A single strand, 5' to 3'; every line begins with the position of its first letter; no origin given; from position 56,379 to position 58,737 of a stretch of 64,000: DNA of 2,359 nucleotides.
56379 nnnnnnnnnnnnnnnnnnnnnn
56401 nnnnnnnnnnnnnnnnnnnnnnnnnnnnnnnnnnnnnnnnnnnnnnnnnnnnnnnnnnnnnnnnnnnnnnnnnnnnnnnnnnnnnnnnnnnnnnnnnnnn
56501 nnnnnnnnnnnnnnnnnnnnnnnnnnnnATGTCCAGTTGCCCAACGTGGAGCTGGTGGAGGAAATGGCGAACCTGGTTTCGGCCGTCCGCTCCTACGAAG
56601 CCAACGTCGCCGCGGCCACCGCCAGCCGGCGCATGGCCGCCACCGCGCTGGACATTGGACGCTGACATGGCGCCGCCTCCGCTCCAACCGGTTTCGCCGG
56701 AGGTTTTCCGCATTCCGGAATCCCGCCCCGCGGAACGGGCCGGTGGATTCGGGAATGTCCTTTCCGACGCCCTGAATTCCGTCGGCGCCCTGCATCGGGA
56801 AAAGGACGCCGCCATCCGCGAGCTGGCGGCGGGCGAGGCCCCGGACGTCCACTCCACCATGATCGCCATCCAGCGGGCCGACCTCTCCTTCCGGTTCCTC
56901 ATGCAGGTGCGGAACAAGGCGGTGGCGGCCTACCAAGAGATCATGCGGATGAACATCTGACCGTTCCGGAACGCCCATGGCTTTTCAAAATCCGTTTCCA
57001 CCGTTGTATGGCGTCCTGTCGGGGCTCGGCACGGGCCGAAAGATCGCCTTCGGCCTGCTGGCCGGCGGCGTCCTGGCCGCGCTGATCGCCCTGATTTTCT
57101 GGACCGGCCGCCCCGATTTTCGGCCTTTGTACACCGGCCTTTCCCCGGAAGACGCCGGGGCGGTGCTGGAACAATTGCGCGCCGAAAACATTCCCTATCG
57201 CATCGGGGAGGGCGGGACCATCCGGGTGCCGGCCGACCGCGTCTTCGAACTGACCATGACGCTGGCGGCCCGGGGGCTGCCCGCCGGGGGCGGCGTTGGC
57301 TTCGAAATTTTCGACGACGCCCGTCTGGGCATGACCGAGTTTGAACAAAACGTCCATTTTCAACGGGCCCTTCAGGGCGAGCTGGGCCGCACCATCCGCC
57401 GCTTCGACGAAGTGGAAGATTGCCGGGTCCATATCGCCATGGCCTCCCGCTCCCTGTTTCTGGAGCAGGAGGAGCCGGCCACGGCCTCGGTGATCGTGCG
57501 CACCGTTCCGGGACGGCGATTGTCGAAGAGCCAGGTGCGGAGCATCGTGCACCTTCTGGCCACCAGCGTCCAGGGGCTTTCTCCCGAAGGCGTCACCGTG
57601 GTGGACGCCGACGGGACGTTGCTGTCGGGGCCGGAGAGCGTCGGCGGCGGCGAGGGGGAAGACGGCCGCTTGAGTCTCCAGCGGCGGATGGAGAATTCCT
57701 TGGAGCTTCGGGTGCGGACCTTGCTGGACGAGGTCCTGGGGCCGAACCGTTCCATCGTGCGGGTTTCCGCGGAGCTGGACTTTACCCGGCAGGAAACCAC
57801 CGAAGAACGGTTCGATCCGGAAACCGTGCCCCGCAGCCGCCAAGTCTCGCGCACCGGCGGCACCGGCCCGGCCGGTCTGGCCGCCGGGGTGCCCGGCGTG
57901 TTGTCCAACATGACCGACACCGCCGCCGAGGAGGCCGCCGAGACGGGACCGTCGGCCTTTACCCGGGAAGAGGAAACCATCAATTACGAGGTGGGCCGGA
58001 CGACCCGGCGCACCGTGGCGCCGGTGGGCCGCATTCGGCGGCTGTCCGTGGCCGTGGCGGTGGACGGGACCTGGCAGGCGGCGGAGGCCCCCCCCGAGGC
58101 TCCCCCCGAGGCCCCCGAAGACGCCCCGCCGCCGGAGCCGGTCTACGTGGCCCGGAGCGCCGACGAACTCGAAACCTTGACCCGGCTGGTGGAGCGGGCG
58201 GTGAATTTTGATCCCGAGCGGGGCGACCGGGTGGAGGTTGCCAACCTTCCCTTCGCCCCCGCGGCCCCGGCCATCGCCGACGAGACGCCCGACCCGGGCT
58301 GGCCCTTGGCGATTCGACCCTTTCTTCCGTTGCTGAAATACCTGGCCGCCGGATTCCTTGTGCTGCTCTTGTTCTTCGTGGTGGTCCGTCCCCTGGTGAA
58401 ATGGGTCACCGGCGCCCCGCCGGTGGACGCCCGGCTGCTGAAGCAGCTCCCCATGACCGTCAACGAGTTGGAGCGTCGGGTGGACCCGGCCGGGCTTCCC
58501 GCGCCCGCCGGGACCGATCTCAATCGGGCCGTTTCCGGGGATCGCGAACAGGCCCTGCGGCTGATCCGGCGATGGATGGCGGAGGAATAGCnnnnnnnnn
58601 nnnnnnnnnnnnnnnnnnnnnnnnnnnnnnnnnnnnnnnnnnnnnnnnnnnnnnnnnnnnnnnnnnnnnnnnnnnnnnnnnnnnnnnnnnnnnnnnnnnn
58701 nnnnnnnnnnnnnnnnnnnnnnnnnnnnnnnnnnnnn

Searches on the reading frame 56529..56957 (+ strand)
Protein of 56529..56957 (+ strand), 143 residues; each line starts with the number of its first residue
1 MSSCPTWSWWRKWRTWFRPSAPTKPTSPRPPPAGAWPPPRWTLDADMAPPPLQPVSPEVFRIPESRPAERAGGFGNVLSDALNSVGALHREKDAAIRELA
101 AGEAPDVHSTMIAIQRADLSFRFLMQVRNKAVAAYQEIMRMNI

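Call 8: search_protein_families(library=pfam, proteins=[window:56529-56957:+], max_evalue=0.001)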
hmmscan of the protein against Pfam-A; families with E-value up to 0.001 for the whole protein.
window:56529-56957:+ (143 aa): 1 family
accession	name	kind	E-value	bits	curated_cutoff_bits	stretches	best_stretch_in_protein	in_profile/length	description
PF02049.23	FliE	-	1.1e-24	86.8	22.4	1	67-143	13-89/89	Flagellar hook-basal body complex protein FliE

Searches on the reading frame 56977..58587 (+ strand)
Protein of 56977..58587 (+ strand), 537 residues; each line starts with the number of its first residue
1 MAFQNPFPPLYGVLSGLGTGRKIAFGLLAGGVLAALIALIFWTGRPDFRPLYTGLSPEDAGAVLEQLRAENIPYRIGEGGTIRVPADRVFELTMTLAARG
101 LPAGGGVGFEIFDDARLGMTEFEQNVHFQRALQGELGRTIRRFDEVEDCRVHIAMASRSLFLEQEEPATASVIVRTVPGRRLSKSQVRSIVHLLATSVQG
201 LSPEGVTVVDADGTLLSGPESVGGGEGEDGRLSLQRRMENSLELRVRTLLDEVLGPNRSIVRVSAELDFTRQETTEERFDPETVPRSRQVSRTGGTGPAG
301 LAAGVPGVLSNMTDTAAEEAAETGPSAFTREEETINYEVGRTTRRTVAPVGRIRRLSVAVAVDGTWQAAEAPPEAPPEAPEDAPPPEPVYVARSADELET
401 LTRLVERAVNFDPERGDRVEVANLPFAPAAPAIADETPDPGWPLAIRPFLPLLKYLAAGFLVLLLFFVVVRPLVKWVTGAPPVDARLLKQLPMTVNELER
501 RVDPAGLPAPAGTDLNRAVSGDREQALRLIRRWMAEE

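Call 8: search_protein_families(library=pfam, proteins=[window:56977-58587:+], max_evalue=0.001)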
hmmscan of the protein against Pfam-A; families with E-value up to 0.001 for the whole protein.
window:56977-58587:+ (537 aa): 2 families
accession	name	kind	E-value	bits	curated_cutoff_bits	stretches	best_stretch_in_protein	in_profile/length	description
PF01514.23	YscJ_FliF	-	6.1e-62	209.1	24.4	1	44-217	2-178/179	Secretory protein of YscJ/FliF family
PF08345.17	YscJ_FliF_C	-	2e-42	145.5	23.8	1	250-426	1-147/147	Flagellar M-ring protein C-terminal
